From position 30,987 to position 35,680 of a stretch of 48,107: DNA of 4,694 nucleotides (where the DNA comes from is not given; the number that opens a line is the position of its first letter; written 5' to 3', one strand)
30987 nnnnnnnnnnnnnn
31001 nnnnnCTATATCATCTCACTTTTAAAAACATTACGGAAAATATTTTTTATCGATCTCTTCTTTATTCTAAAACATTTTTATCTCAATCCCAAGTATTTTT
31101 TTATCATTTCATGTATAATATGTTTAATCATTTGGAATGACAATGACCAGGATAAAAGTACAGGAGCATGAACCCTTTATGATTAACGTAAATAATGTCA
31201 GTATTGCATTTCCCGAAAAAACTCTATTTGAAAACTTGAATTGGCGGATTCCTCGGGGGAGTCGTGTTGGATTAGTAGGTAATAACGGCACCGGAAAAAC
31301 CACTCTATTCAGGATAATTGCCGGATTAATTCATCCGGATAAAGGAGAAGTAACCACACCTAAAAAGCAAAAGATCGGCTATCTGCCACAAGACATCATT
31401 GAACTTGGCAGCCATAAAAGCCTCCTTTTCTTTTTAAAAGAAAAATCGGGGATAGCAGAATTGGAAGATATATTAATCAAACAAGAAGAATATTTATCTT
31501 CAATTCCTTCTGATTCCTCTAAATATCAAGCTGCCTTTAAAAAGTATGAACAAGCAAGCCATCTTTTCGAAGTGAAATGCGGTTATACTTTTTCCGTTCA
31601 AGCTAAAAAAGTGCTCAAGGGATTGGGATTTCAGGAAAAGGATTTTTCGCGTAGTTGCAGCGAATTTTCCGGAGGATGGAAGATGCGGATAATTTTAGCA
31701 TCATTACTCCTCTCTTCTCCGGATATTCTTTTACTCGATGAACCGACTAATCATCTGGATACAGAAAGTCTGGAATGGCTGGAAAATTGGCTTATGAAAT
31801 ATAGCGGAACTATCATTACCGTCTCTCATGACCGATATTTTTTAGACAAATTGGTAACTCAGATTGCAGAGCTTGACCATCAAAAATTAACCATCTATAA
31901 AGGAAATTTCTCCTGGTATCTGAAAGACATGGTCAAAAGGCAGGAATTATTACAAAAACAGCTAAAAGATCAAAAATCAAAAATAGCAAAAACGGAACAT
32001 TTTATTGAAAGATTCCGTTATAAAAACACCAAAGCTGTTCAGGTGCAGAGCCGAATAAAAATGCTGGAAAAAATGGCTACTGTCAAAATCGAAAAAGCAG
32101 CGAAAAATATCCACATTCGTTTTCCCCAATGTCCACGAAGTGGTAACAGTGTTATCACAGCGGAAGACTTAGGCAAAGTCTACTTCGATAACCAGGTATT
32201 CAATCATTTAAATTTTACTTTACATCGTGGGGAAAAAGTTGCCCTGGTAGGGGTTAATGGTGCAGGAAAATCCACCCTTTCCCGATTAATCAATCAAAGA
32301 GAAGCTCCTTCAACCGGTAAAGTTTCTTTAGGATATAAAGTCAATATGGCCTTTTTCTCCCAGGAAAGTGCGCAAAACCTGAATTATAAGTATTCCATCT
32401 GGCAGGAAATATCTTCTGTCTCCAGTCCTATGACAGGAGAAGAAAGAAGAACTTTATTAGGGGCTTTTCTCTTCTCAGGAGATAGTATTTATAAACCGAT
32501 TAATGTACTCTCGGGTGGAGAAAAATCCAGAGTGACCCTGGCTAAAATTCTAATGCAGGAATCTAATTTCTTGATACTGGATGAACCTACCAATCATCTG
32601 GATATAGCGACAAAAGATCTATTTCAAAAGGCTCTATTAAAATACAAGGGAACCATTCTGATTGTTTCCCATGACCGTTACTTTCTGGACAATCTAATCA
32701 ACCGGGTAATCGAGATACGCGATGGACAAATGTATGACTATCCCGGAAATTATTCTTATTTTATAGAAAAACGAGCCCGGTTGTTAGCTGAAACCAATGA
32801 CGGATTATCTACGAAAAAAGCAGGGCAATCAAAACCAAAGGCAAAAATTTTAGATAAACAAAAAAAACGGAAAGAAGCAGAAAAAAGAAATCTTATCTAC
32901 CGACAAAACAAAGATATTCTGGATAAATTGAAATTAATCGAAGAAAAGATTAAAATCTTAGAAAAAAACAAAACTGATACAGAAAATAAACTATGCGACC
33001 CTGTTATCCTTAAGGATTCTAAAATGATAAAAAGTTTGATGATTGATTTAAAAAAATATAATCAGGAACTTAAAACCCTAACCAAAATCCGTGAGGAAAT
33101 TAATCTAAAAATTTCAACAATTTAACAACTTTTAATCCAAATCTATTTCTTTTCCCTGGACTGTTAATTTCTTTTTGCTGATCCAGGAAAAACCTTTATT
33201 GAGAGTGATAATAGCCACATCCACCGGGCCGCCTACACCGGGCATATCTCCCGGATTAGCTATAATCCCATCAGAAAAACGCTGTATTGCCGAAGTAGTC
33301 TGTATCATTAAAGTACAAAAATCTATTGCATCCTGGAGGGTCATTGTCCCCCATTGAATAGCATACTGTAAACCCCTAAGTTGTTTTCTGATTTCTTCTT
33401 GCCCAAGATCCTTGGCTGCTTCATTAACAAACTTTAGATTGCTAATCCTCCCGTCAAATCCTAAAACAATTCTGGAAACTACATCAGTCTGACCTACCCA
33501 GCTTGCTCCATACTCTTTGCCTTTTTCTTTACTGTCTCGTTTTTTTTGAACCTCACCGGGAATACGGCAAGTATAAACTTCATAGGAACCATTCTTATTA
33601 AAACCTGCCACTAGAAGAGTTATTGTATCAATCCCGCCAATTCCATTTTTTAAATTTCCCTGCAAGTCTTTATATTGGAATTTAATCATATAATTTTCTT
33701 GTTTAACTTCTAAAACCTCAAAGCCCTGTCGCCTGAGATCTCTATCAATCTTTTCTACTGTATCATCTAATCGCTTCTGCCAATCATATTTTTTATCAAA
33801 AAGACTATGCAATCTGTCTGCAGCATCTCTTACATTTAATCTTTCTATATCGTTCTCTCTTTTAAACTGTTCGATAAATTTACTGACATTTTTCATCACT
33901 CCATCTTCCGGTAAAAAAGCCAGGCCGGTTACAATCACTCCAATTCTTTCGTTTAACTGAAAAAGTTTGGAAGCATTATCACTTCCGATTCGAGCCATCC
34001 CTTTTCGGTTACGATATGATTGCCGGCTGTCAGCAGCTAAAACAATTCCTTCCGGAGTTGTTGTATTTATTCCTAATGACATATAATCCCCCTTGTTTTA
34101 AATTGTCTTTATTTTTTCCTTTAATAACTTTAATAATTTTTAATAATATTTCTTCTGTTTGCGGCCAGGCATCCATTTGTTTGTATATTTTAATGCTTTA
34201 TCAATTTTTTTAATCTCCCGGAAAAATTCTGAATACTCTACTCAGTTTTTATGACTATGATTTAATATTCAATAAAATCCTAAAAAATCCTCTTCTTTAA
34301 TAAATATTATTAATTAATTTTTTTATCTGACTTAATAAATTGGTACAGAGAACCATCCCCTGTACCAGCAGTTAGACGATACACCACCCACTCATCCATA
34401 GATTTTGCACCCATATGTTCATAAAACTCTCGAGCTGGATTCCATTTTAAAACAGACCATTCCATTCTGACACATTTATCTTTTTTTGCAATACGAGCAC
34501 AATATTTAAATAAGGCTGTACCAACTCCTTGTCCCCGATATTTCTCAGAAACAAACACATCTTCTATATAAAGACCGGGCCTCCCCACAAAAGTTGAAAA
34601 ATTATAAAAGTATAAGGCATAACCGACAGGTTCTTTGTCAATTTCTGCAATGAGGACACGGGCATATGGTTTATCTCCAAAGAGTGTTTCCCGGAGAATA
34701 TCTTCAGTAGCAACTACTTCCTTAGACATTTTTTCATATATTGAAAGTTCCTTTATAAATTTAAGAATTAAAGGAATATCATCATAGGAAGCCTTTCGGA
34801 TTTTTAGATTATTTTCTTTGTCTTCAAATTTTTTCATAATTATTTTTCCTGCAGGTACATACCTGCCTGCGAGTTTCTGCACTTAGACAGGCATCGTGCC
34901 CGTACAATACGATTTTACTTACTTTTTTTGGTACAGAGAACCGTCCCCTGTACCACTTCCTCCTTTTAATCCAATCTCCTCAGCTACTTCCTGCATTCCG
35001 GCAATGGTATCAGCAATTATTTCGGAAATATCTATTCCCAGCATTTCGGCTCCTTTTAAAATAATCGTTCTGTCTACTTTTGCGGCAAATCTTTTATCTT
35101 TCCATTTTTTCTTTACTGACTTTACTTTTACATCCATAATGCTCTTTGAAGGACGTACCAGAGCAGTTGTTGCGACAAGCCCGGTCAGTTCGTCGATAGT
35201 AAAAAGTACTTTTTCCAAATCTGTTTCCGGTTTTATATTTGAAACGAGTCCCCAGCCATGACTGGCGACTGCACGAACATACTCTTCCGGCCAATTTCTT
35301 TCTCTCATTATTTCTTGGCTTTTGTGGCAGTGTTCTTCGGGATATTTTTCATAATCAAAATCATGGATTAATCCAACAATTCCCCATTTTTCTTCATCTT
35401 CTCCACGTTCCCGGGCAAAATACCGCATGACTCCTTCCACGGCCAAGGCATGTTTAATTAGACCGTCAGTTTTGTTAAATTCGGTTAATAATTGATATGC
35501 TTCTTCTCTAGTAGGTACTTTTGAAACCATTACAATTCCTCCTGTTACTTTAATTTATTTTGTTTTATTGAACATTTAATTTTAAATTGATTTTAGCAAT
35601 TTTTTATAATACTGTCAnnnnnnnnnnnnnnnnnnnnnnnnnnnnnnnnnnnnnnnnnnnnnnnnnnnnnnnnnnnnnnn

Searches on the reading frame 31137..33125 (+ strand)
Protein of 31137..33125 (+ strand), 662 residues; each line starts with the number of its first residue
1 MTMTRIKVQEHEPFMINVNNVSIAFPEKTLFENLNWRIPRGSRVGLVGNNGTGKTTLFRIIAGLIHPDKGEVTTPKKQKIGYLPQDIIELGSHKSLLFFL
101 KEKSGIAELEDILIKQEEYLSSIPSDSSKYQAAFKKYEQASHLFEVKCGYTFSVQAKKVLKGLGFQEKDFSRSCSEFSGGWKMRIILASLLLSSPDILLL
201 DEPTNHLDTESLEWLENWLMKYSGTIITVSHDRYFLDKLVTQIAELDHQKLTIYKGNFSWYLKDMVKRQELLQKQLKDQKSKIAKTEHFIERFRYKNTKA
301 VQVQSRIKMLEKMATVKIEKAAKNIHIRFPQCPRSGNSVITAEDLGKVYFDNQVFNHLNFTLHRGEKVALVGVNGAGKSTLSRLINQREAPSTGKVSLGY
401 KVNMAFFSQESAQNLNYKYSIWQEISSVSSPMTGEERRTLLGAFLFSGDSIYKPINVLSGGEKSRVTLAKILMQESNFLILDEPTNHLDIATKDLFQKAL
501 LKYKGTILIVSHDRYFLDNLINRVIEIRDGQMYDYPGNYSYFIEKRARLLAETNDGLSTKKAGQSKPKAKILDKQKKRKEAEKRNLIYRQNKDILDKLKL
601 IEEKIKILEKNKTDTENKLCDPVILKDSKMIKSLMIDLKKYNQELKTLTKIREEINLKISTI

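Call 26: search_protein_families(library=pfam, proteins=[window:31137-33125:+])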
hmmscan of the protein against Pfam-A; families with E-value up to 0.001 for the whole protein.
window:31137-33125:+ (662 aa): 10 families
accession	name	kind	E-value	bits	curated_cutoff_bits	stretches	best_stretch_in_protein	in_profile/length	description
PF00005.33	ABC_tran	-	2.8e-52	177.4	25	2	32-205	2-137/137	ABC transporter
PF12848.13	ABC_tran_Xtn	-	5.3e-25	87.8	25.9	1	245-328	2-84/85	ABC transporter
PF13304.12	AAA_21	-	1.8e-11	45.1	27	0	188-237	249-304/304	AAA domain, putative AbiEii toxin, Type IV TA system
PF02463.25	SMC_N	-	5.5e-07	29.7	40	0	319-527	135-211/220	RecF/RecN/SMC N terminal domain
PF13555.12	AAA_29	-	1.1e-06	28.7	27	0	354-381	11-38/61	P-loop containing region of AAA domain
PF03193.22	RsgA_GTPase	-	3.8e-05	24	30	0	353-397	95-138/174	RsgA GTPase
PF13191.12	AAA_16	-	0.00016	22.7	32.6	0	363-463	22-113/167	AAA ATPase domain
PF13604.12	AAA_30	-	0.00055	20.2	27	0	368-421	21-68/191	AAA domain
PF00006.31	ATP-synt_ab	-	0.00068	19.8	29.5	0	38-62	11-35/213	ATP synthase alpha/beta family, nucleotide-binding domain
PF02367.23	TsaE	-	0.00076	19.9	26.6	0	33-75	13-54/128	Threonylcarbamoyl adenosine biosynthesis protein TsaE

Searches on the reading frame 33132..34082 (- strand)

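Call 26: search_protein_families(library=pfam, proteins=[window:33132-34082:-])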
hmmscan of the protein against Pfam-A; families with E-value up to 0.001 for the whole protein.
window:33132-34082:- (316 aa): 1 family
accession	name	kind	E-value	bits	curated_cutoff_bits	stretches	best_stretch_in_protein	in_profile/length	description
PF00227.31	Proteasome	-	3.1e-05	24.1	22.4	0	9-55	12-54/189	Proteasome subunit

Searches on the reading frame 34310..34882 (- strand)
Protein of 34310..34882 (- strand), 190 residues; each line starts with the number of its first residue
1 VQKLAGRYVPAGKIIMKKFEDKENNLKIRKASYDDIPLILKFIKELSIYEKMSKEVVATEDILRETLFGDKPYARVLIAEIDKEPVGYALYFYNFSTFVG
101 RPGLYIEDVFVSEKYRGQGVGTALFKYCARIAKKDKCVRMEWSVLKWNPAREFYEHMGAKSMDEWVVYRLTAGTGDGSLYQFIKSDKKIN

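Call 26: search_protein_families(library=pfam, proteins=[window:34310-34882:-])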
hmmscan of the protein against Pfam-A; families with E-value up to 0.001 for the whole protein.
window:34310-34882:- (190 aa): 3 families
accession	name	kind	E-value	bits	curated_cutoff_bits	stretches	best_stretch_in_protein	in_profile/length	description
PF00583.31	Acetyltransf_1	-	1.5e-18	67.6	20.7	1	64-158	20-115/116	Acetyltransferase (GNAT) family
PF13508.13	Acetyltransf_7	-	1.2e-14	54.8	27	1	74-158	3-81/84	Acetyltransferase (GNAT) domain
PF13673.13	Acetyltransf_10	-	3.4e-12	46.9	23.6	1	56-162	16-110/128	Acetyltransferase (GNAT) domain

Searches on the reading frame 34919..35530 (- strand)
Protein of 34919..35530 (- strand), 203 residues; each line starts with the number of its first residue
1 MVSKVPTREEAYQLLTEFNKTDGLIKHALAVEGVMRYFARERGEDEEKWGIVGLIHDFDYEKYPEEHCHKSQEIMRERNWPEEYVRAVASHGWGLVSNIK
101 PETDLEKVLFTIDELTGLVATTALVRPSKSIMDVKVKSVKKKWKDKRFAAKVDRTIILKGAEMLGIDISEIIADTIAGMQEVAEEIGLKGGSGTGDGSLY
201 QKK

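Call 26: search_protein_families(library=pfam, proteins=[window:34919-35530:-])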
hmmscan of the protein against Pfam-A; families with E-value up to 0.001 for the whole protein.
window:34919-35530:- (203 aa): 1 family
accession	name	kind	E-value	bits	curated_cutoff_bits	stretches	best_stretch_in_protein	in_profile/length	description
PF01966.28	HD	-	9.5e-05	23.1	22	1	25-115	2-113/116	HD domain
